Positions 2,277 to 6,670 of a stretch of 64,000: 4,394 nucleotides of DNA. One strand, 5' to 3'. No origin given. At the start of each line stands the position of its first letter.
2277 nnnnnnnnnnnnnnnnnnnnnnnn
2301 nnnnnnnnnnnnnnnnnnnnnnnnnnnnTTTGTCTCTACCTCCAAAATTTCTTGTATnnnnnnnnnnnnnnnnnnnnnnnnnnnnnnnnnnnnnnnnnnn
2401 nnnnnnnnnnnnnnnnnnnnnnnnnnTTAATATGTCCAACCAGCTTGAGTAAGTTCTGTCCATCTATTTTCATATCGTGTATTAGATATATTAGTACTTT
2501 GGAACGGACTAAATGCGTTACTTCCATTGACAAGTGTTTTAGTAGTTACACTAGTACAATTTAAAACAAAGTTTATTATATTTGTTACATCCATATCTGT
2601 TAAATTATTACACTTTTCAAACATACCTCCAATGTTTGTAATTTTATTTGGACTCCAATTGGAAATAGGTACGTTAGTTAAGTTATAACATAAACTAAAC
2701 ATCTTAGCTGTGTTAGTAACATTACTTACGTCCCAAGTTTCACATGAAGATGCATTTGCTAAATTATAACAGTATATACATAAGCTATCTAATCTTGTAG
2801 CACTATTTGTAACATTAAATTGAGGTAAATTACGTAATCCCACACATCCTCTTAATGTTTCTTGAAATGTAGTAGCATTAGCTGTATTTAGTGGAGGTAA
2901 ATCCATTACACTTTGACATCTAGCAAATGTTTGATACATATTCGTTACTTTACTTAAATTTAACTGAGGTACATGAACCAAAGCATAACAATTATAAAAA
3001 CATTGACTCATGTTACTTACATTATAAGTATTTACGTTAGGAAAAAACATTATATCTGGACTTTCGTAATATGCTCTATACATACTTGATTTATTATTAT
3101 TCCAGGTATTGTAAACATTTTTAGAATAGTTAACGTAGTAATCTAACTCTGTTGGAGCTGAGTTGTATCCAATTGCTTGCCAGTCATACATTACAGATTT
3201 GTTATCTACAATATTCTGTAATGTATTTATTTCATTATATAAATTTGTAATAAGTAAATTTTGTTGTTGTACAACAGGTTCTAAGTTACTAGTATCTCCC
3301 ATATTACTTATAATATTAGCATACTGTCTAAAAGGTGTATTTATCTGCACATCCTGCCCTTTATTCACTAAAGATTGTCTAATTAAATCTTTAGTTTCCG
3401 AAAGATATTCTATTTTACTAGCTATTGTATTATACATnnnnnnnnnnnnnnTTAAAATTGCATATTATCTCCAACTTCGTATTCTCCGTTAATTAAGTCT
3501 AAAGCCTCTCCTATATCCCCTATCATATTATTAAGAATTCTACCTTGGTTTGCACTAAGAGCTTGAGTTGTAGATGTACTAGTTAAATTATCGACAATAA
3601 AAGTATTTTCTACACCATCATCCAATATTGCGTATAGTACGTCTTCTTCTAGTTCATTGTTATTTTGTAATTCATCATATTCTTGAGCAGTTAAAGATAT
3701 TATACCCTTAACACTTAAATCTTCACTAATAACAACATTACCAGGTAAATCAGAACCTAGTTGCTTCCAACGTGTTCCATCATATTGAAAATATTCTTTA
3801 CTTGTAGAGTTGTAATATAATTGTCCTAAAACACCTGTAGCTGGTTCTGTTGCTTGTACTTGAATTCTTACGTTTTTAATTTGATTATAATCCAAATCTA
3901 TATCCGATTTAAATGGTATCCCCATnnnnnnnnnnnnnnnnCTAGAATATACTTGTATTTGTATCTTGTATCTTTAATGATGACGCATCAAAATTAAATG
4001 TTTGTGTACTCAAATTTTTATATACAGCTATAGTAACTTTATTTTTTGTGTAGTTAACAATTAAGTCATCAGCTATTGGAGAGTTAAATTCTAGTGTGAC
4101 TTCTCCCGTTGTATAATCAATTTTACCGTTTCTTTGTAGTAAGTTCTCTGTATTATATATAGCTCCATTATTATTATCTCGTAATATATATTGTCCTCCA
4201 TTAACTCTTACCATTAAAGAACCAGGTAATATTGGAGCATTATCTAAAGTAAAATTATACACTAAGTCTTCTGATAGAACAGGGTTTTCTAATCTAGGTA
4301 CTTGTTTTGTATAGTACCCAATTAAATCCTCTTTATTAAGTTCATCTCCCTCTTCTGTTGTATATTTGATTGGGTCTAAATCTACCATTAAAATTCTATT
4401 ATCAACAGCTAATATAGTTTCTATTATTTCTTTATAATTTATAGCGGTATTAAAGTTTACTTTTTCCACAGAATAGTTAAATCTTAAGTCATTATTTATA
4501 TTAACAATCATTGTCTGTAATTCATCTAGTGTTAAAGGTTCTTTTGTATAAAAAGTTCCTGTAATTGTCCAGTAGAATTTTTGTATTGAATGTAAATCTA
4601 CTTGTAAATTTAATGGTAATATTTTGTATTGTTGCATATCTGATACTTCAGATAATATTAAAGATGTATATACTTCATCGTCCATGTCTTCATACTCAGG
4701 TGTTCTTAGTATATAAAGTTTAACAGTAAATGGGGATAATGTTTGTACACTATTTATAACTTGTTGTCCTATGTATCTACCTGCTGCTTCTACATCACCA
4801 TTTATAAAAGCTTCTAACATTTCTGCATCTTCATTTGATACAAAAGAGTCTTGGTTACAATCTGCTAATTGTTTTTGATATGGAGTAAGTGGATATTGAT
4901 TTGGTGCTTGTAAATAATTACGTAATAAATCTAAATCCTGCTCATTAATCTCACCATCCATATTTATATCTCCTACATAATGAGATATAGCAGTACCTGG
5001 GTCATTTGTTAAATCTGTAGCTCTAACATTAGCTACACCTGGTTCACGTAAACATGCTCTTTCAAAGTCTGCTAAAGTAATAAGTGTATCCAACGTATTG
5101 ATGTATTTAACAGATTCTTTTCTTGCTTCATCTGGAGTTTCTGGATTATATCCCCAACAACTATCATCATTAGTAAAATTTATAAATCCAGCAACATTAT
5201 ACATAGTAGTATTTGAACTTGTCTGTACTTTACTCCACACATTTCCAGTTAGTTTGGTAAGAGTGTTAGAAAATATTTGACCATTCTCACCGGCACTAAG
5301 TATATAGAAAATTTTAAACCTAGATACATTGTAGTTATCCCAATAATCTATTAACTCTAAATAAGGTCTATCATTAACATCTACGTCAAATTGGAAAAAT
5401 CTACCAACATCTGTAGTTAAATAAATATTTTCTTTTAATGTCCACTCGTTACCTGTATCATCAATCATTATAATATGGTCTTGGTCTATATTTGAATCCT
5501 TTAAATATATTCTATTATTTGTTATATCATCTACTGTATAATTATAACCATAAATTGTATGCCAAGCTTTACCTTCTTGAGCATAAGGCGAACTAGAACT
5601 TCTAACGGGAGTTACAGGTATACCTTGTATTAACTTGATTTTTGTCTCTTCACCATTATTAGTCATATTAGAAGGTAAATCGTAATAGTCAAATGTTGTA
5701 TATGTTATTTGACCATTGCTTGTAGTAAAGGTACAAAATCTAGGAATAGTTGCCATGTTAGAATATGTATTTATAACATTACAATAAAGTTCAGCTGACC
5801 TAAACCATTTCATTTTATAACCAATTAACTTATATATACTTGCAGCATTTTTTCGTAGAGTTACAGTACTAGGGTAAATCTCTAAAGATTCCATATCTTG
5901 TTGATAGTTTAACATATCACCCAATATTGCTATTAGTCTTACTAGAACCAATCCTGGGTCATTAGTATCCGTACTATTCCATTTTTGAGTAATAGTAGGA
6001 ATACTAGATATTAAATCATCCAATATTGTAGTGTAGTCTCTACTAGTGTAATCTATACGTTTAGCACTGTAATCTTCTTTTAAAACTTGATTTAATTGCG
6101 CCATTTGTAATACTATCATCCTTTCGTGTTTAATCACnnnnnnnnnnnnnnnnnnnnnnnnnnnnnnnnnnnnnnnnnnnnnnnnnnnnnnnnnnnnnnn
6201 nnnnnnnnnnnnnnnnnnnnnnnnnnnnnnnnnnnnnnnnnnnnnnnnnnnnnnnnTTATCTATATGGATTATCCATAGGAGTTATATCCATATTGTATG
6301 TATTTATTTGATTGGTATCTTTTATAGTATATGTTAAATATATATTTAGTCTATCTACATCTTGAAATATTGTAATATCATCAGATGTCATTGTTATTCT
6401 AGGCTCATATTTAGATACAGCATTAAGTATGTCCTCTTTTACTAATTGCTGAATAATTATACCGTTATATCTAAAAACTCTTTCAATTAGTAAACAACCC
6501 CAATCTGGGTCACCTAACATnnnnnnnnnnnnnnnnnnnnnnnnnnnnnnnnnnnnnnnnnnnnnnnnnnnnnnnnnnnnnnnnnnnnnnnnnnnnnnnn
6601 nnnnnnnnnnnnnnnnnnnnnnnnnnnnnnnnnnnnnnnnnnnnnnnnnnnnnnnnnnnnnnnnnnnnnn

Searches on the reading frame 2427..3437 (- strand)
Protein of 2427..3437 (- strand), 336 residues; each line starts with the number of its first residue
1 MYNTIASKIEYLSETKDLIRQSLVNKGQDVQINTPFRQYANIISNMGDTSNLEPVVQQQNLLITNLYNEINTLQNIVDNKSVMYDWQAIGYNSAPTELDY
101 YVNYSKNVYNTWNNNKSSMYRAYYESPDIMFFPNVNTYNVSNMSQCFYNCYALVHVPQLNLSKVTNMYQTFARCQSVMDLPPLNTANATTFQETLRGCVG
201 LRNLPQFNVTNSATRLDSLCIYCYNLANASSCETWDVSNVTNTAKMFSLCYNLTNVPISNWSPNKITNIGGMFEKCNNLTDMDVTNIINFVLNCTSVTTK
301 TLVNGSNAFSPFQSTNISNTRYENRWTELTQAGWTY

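Call 13: search_protein_families(library=pfam, proteins=[window:2427-3437:-], max_evalue=0.01)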
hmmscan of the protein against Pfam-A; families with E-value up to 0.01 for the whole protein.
window:2427-3437:- (336 aa): 1 family
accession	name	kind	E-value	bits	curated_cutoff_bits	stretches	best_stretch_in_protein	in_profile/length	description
PF03382.20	DUF285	-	4.7e-17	62.3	25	2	214-280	26-89/120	Mycoplasma protein of unknown function, DUF285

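Call 14: search_protein_families(library=phrogs, proteins=[window:2427-3437:-], max_evalue=0.001)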
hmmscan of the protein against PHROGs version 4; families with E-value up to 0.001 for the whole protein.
window:2427-3437:- (336 aa): 1 family
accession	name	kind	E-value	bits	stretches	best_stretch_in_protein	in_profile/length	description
phrog_22899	-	unknown function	2.8e-10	39.2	1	110-297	901-1082/1857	-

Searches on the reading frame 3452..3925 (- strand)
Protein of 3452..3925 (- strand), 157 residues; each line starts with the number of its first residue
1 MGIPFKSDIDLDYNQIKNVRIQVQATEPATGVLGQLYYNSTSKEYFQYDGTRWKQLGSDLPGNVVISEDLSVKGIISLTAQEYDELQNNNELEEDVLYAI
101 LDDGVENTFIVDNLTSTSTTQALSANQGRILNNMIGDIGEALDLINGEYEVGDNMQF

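Call 13: search_protein_families(library=pfam, proteins=[window:3452-3925:-], max_evalue=0.01)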
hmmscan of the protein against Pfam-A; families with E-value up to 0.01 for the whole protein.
window:3452-3925:- (157 aa): 1 family
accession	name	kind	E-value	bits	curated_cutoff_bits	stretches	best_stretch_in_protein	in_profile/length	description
PF22337.1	Phage_fiber_rpt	-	8.4e-13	48.2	27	1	110-138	1-29/34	Phage tail fiber repeats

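Call 14: search_protein_families(library=phrogs, proteins=[window:3452-3925:-], max_evalue=0.001)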
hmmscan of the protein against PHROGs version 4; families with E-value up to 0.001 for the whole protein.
window:3452-3925:- (157 aa): 5 families
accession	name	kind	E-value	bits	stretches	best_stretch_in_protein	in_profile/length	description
phrog_8309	-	unknown function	1.2e-10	42.1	1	6-135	4-138/312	-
phrog_38707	-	unknown function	6e-10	39.4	1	6-67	4-65/675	-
phrog_25379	-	tail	7.8e-08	32.8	1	107-137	71-102/384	tail protein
phrog_16122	-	head and packaging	4.7e-06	26.8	1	14-147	10-146/526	virion structural protein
phrog_24819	-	unknown function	7.6e-05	21.9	1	83-148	218-280/823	-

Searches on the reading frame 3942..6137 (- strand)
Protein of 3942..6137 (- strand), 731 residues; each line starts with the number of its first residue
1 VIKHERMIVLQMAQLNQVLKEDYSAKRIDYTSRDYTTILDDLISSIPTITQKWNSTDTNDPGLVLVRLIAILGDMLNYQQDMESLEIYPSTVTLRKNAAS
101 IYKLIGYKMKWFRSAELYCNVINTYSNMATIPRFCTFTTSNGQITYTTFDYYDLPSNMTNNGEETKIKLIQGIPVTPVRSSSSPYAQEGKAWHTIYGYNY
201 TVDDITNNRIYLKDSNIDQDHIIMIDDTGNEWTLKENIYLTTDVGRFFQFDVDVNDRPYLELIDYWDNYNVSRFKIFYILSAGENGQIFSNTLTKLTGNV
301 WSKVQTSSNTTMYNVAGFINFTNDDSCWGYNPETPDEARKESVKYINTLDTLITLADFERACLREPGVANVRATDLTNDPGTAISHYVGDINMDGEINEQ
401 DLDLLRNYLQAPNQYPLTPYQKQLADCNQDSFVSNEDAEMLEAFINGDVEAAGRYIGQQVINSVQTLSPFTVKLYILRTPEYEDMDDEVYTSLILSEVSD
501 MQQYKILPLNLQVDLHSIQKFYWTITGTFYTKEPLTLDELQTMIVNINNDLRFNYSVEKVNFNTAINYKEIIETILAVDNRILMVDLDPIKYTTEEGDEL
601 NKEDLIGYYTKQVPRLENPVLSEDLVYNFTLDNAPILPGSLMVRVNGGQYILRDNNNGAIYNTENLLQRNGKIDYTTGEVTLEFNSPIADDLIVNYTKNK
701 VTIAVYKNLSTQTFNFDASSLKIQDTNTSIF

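Call 13: search_protein_families(library=pfam, proteins=[window:3942-6137:-], max_evalue=0.01)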
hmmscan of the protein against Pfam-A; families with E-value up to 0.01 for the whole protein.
window:3942-6137:- (731 aa): 1 family
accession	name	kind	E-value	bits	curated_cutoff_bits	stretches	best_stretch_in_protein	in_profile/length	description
PF00404.24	Dockerin_1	-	9.9e-10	38.9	22.9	1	389-446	2-57/57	Dockerin type I domain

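Call 14: search_protein_families(library=phrogs, proteins=[window:3942-6137:-], max_evalue=0.001)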
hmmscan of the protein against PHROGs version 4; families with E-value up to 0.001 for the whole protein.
window:3942-6137:- (731 aa): 0 families

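Call 59: find_homologous_proteins(query=window:3942-6137:-)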
Query window:3942-6137:- (731 aa): 237 proteins with E <= 0.001 among 8000 candidates; the best 120 are listed.
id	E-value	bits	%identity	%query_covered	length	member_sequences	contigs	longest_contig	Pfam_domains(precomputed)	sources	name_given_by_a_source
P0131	0.0e+0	1057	58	98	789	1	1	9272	PF00404.25,PF13499.13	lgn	-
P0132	0.0e+0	1054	59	98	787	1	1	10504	PF00404.25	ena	-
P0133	0.0e+0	1044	65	97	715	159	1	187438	PF00404.25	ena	-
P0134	0.0e+0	1043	65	97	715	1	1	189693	PF00404.25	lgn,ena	-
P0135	0.0e+0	1042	59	98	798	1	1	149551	PF00404.25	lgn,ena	-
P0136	0.0e+0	1041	64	98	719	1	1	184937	PF00404.25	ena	-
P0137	0.0e+0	1039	58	98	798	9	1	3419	PF00404.25,PF13499.13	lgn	-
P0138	0.0e+0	1037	56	97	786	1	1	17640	PF00404.25,PF13499.13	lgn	-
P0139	0.0e+0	1034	64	98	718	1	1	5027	PF00404.25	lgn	-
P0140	0.0e+0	1029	64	98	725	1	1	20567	PF00404.25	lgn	-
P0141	0.0e+0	1029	57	98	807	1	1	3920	PF00404.25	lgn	-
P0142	0.0e+0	1028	57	98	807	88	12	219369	PF00404.25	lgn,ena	-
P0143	0.0e+0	1027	64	98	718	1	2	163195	PF00404.25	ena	-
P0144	0.0e+0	1023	64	98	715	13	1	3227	PF00404.25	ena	-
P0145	0.0e+0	1021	64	97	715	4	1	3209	PF00404.25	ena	-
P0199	5.9e-289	978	57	64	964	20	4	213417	PF00404.25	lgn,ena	-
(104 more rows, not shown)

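Call 67: search_solved_structures(query=A2, max_evalue=1, show_alignments=0)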
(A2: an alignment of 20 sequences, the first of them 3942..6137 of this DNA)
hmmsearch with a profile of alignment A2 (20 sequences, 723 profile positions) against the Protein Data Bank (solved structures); distinct sequences matched with E-value up to 1: 29.
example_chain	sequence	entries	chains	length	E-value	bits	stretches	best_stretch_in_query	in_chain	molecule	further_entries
8x39_A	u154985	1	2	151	3.2e-10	42.3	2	374-437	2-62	Serine protease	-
8x3a_A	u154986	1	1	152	3.2e-10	42.3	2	374-436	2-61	Serine protease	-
4fl4_A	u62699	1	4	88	3.4e-08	35.5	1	370-435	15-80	Glycoside hydrolase family 9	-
3ul4_B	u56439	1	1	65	9.6e-07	30.8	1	377-436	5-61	Cellulosome enzyme, dockerin type I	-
4cj0_A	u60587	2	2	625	1.5e-06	30.1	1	372-434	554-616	ENDOGLUCANASE D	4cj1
1clc_A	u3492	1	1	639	1.6e-06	30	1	372-434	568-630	ENDOGLUCANASE CELD; EC: 3.2.1.4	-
2yik_A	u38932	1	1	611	1.8e-05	26.5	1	374-434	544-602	ENDOGLUCANASE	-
7pvp_A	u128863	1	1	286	1.9e-05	26.5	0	296-325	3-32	SAKe6BC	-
2ccl_B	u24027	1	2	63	2.5e-05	26.1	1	376-434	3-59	ENDO-1,4-BETA-XYLANASE Y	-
8zvk_A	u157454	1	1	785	3.5e-05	25.6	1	365-434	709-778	AaBgIC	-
1ohz_B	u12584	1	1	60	4.3e-05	25.3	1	377-434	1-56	ENDO-1,4-BETA-XYLANASE Y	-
1daq_A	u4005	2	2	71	0.00031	22.4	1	376-435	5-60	ENDOGLUCANASE SS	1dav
2mte_A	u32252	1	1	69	0.00034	22.3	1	377-435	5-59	Cellulose 1,4-beta-cellobiosidase (reducing end) CelS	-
2vn5_B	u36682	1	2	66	0.00046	21.9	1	377-436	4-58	ENDOGLUCANASE A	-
6kg9_A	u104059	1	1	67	0.00051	21.7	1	370-432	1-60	And cellulose-binding endoglucanase family 9 CelL ortholog dockerin domain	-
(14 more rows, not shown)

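Call 77: predict_structure(alignment_id=A2)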
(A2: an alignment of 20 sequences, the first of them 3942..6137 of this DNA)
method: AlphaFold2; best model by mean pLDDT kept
length: 731 residues; sequences in the alignment: 20
mean_pLDDT: 67.1   pTM: 0.38
mean pLDDT of the five models: 67.1, 66.0, 64.6, 64.1, 60.0
residues with pLDDT >= 90: 79; 70-90: 333; 50-70: 134; < 50: 185
segments of 3 or more residues with pLDDT < 50: 1-111, 159-162, 283-292, 324-353, 377-382, 466-469, 501-507, 709-711, 725-731
pLDDT, mean of each block of 10 residues (from residue 1): 27 26 33 42 43 39 41 34 22 26 32 63 61 75 75 63 69 84 72 87 87 81 89 72 73 71 73 89 48 52 57 61 47 32 28 52 76 57 75 89 93 86 89 90 87 82 57 78 85 73 48 78 79 80 82 77 70 84 82 79 76 88 87 79 87 76 80 82 90 86 65 57 47 31
secondary structure, 60 per line:
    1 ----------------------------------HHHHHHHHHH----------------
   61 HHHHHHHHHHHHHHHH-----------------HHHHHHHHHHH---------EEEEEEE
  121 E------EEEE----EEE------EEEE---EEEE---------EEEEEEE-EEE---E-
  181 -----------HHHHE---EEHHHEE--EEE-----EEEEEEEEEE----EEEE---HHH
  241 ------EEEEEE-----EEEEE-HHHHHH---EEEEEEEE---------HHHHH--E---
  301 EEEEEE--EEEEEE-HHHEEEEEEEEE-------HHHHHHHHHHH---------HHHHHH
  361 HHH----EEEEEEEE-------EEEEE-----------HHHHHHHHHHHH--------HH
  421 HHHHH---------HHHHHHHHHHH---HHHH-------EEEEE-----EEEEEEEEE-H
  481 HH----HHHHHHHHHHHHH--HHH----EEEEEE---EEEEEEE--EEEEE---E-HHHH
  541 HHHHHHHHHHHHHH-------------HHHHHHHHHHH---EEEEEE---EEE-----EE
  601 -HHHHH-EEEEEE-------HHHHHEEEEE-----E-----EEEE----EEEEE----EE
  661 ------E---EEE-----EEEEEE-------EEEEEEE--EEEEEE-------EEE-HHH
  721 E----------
elements in order (helices of 4 or more, strands of 3 or more residues): H35-44 H61-76 H94-104 E114-121 E128-131 E136-138 E145-148 E152-155 E165-171 E173-175 H192-195 E209-211 E217-226 E231-234 E247-252 E258-262 H264-269 E273-280 H290-294 E301-306 E309-314 E319-327 H335-345 H355-363 E368-375 E383-387 H399-410 H419-425 H435-445 H449-452 E460-464 E470-478 H487-499 E509-514 E518-524 E527-531 H537-554 H568-578 E582-587 E591-593 H602-606 E608-613 H621-625 E626-630 E642-645 E650-654 E671-673 E679-684 E692-698 E701-706 E714-716

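Call 79: search_protein_families(library=ncbifam, proteins=[window:3942-6137:-], max_evalue=0.01)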
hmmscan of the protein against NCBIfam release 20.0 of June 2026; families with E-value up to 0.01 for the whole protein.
window:3942-6137:- (731 aa): 1 family
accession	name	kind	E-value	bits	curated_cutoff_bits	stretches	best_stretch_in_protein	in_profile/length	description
TIGR02243.1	TIGR02243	equivalog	5.7e-12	45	155.8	2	29-84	1-56/659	putative baseplate assembly protein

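Call 85: search_protein_families(library=pfam, proteins=[P0199], max_evalue=0.001)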
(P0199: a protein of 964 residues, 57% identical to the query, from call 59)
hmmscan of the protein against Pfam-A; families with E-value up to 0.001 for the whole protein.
P0199 (964 aa): 2 families
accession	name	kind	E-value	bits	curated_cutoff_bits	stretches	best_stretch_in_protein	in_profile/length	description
PF00404.24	Dockerin_1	-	5.9e-26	90.9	22.9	3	378-436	2-57/57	Dockerin type I domain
PF13499.12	EF-hand_7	-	0.00024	21.8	30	0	648-673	9-32/67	EF-hand domain pair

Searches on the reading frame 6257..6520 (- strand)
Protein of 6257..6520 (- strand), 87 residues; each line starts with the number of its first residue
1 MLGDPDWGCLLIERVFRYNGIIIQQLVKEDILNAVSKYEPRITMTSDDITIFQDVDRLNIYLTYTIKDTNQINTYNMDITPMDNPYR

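Call 101: search_protein_families(library=phrogs, proteins=[window:6257-6520:-], max_evalue=1)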
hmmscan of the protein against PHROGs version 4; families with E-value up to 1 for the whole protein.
window:6257-6520:- (87 aa): 3 families
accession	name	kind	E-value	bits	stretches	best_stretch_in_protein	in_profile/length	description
phrog_261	-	tail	1.4e-08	35.9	1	4-80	65-142/312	baseplate wedge subunit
phrog_43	-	tail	1.5e-07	32.1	1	4-78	40-115/126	baseplate wedge subunit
phrog_37990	-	tail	6.7e-05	23.7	1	5-69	2-66/80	baseplate wedge subunit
